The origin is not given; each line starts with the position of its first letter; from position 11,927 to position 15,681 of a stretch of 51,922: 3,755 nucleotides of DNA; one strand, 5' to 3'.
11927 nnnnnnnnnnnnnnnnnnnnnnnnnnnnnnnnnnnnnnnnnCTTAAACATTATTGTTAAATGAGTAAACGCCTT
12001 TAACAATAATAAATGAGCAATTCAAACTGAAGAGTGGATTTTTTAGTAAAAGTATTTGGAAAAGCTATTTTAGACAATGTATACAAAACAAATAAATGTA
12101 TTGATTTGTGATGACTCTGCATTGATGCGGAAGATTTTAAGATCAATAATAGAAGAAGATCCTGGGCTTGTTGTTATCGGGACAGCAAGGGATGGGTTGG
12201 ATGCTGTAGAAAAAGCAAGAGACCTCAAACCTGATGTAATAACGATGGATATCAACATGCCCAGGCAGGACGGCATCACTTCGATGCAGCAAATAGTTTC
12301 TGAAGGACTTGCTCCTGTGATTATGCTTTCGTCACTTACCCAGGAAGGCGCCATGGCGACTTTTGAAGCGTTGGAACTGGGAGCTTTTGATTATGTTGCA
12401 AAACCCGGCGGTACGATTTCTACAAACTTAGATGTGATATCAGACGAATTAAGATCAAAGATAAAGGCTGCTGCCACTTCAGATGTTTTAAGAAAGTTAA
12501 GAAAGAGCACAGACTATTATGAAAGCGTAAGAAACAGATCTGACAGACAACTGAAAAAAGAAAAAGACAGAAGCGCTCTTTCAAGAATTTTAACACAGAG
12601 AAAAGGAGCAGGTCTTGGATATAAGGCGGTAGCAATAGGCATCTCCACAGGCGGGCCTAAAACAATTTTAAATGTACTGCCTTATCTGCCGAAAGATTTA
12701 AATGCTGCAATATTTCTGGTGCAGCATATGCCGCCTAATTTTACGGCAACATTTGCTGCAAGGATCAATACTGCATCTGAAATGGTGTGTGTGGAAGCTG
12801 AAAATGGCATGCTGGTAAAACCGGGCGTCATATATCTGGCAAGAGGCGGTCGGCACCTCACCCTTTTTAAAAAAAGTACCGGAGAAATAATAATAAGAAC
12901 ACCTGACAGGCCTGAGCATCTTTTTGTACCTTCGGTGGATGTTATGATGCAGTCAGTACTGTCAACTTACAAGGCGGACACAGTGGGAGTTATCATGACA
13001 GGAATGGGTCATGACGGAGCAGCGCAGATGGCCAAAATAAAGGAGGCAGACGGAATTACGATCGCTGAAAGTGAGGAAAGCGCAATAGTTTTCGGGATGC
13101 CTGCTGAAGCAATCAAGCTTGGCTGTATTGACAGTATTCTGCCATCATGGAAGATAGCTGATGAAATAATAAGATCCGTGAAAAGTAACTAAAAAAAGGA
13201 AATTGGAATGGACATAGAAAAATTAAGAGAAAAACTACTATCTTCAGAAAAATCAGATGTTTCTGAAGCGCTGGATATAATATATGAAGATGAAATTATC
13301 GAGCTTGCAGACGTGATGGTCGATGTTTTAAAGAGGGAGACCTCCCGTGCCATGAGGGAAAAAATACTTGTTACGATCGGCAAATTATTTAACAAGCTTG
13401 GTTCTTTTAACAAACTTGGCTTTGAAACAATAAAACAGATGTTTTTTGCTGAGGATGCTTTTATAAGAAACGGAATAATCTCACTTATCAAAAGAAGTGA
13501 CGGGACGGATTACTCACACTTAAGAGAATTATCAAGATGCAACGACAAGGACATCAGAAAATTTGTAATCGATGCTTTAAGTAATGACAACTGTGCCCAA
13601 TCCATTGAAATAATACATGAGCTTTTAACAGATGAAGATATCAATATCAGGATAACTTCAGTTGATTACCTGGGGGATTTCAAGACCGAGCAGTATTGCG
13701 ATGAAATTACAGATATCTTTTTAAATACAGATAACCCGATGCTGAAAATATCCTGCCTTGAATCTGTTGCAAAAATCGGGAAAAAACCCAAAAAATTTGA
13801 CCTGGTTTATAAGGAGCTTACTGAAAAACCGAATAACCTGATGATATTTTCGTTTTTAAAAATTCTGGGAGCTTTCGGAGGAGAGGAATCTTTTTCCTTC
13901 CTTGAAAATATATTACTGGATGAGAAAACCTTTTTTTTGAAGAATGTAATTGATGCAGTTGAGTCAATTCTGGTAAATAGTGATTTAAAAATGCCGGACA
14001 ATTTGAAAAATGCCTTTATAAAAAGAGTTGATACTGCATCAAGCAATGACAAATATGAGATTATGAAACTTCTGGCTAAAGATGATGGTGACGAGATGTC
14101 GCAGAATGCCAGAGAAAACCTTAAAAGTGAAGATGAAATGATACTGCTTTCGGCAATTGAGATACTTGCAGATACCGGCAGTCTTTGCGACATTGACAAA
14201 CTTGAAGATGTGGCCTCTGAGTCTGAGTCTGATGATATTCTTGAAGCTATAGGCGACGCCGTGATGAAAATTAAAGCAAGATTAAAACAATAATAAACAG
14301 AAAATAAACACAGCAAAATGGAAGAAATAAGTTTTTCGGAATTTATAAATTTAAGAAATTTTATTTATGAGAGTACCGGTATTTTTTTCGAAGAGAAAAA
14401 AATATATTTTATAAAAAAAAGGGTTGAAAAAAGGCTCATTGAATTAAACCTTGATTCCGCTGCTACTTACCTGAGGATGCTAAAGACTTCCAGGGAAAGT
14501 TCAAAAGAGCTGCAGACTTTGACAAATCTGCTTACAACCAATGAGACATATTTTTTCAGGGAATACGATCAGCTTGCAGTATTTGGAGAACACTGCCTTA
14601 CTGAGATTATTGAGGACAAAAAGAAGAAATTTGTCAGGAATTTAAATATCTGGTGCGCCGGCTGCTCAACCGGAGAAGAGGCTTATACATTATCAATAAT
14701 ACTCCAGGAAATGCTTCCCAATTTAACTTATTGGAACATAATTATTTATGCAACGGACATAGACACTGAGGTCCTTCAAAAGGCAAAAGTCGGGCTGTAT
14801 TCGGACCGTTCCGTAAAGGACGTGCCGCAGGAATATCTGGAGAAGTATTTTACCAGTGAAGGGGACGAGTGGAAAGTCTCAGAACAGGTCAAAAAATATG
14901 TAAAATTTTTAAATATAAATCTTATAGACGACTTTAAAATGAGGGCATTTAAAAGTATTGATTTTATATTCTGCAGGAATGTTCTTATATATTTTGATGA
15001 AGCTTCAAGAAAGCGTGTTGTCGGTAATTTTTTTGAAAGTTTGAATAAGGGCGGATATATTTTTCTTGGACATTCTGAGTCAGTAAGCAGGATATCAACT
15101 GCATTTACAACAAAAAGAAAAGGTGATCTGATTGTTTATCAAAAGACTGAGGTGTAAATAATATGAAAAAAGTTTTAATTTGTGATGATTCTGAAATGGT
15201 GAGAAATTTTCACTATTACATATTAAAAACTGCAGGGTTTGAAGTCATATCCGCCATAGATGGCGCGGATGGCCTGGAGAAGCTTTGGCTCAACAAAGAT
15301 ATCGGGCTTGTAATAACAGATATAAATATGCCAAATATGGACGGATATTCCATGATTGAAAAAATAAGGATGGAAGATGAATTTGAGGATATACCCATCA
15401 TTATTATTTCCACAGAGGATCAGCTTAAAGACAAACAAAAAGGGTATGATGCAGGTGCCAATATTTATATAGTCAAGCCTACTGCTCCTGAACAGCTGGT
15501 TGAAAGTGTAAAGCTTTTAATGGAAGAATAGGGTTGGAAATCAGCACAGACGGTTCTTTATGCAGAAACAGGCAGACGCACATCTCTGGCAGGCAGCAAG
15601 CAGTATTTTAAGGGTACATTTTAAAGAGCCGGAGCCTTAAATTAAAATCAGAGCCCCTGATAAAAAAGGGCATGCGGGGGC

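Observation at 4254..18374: System-level view: a self-contained chemosensory pathway apparently built for a membrane-free array with sensing on the scaffold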

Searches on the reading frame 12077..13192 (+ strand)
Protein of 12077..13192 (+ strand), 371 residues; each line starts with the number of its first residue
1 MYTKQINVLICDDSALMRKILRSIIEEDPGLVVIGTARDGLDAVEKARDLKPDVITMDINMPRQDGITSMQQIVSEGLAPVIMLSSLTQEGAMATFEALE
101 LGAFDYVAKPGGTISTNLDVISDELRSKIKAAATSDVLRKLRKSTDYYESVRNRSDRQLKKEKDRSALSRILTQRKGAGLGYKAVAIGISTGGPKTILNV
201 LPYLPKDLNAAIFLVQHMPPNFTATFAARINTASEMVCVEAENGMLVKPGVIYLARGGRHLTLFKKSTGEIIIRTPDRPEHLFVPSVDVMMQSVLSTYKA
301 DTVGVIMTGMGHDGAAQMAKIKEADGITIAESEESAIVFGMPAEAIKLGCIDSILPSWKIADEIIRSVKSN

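Call 3: search_protein_families(library=pfam, proteins=[window:12077-13192:+])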
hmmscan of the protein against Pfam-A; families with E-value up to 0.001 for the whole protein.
window:12077-13192:+ (371 aa): 2 families
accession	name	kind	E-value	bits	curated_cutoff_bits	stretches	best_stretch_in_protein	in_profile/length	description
PF01339.22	CheB_methylest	-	3.9e-58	196.5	24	1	185-364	1-174/174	CheB methylesterase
PF00072.30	Response_reg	-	1.6e-23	83.4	30.2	1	8-110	1-100/111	Response regulator receiver domain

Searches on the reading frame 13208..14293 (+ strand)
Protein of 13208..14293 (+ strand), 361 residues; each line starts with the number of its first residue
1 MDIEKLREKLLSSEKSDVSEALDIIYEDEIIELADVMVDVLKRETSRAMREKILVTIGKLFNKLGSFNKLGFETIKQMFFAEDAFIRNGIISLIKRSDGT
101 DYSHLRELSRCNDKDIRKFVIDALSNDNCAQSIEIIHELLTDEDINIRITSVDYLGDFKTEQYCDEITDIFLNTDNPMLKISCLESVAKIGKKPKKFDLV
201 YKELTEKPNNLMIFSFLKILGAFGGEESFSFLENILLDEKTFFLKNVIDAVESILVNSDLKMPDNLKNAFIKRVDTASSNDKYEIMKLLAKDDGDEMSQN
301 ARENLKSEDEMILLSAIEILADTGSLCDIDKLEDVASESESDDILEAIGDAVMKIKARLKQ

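Call 3: search_protein_families(library=pfam, proteins=[window:13208-14293:+])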
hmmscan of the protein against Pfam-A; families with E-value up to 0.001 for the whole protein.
window:13208-14293:+ (361 aa): 1 family
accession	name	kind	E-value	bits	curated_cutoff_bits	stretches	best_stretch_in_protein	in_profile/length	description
PF13646.12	HEAT_2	-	3.1e-18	66.3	27.7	1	107-186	6-86/88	HEAT repeats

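Call 49: search_protein_families(library=ncbifam, proteins=[window:13208-14293:+], max_evalue=0.001)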
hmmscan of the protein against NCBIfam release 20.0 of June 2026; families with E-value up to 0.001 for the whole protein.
window:13208-14293:+ (361 aa): 1 family
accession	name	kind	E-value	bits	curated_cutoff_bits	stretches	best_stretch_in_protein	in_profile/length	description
NF045915.1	PhycobilmeDegNblB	equivalog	1.2e-10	41.3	300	1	121-254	56-188/214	phycobilisome degradation protein NblB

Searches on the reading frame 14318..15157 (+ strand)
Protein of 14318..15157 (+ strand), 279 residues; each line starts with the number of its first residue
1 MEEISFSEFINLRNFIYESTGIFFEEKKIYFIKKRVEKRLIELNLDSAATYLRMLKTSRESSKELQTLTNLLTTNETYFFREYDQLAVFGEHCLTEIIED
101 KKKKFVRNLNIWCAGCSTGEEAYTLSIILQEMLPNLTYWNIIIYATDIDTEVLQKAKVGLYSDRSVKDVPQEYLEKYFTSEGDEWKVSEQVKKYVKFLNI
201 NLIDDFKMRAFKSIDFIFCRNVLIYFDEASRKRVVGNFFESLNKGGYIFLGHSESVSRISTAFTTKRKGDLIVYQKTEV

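Call 3: search_protein_families(library=pfam, proteins=[window:14318-15157:+])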
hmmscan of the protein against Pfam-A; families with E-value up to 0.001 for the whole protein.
window:14318-15157:+ (279 aa): 2 families
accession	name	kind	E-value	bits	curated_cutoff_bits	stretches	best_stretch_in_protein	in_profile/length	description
PF01739.24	CheR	-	8.3e-60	202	27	1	75-265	1-188/195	CheR methyltransferase, SAM binding domain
PF03705.20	CheR_N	-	9.7e-12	44.8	27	1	8-58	2-52/53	CheR methyltransferase, all-alpha domain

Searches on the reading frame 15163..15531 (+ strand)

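Call 3: search_protein_families(library=pfam, proteins=[window:15163-15531:+])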
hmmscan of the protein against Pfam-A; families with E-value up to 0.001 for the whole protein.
window:15163-15531:+ (122 aa): 1 family
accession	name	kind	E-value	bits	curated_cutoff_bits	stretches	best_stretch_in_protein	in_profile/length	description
PF00072.30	Response_reg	-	2.1e-26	92.7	30.2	1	4-116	1-110/111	Response regulator receiver domain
